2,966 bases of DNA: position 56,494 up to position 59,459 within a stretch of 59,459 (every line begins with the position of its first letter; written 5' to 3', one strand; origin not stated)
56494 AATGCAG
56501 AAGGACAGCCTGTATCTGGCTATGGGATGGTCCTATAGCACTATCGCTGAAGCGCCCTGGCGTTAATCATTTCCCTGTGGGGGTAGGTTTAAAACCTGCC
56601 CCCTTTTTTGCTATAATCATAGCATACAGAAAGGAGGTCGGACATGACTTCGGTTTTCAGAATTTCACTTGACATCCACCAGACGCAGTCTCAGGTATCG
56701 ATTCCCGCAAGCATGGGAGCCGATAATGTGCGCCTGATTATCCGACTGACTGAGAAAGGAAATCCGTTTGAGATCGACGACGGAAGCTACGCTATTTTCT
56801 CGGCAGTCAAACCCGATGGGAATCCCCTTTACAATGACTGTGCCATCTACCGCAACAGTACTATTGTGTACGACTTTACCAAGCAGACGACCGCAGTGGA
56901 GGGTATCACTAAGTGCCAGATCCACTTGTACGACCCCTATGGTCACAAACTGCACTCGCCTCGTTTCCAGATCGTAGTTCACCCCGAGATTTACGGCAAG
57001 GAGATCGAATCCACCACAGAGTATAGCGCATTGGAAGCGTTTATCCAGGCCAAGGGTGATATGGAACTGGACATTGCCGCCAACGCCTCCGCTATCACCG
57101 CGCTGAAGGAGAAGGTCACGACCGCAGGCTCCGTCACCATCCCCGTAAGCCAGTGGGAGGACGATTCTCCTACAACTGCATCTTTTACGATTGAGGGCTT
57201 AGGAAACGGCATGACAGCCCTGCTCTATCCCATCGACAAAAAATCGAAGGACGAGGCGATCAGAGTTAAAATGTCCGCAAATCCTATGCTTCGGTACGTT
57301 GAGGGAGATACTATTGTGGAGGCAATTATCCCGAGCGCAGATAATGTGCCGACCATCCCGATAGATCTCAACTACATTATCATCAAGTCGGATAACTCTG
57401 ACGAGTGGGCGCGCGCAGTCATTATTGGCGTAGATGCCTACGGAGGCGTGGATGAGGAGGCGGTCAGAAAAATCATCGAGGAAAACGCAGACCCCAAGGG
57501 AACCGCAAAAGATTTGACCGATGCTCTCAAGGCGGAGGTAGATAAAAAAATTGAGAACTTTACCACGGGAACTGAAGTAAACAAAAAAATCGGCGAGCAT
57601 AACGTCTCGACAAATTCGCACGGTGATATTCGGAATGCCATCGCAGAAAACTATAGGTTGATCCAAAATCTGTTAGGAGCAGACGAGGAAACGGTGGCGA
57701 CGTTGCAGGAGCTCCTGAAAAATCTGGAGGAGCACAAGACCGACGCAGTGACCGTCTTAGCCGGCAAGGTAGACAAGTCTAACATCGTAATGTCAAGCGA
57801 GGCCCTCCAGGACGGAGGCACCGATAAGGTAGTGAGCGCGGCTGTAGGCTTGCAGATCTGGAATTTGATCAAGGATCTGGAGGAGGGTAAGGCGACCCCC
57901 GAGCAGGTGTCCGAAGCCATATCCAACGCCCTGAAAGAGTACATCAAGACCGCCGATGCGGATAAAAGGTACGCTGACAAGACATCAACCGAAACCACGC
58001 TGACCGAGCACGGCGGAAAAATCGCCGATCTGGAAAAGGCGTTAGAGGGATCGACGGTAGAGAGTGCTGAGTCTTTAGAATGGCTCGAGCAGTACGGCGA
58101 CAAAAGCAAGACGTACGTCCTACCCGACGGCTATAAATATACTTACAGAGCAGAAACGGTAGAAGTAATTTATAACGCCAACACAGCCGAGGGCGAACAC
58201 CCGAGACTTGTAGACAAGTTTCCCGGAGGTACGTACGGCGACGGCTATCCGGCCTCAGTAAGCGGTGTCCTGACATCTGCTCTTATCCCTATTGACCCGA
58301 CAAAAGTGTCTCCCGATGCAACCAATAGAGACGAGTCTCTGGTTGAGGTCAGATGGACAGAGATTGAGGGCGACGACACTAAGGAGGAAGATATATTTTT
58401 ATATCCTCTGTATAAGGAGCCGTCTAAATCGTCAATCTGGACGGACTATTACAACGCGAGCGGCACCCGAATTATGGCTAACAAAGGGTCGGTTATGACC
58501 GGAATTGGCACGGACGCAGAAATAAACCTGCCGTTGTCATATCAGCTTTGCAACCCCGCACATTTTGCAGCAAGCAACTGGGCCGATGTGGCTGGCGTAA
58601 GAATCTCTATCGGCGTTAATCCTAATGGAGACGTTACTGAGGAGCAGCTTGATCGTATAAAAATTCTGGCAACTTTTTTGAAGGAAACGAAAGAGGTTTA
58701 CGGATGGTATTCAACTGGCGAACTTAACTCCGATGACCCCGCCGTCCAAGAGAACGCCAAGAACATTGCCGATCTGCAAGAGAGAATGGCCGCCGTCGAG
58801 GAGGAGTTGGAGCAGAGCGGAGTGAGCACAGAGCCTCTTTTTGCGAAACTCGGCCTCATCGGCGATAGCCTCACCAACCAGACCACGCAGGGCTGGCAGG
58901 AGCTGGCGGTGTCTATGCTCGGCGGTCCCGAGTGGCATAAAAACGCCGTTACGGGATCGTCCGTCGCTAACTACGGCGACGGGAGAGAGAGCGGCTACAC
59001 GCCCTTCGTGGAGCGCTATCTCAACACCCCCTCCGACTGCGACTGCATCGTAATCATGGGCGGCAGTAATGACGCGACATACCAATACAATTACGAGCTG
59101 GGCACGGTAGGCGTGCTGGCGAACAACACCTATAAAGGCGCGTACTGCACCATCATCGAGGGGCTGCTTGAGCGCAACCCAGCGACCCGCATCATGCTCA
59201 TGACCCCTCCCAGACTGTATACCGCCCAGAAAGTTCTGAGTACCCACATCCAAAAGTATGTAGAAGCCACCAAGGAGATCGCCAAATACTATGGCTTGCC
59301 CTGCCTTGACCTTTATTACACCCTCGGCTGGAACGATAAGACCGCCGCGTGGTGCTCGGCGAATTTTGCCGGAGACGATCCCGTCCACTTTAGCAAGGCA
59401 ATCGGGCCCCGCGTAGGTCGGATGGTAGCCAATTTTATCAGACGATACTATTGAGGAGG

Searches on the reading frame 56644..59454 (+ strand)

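Call 44: search_protein_families(library=phrogs, proteins=[window:56644-59454:+], max_evalue=0.00001)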
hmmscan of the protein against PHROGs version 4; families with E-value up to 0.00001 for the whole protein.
window:56644-59454:+ (936 aa): 4 families
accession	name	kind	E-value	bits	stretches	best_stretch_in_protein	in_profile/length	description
phrog_5240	-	tail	3.1e-32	113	1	729-936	452-669/670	tail fiber protein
phrog_11541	-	unknown function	3.7e-25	89.4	1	729-934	604-825/832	-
phrog_10972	-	tail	2.8e-09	37.9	1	3-114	4-118/343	tail fiber protein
phrog_17240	-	unknown function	1.2e-06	27.9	1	774-892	555-670/821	-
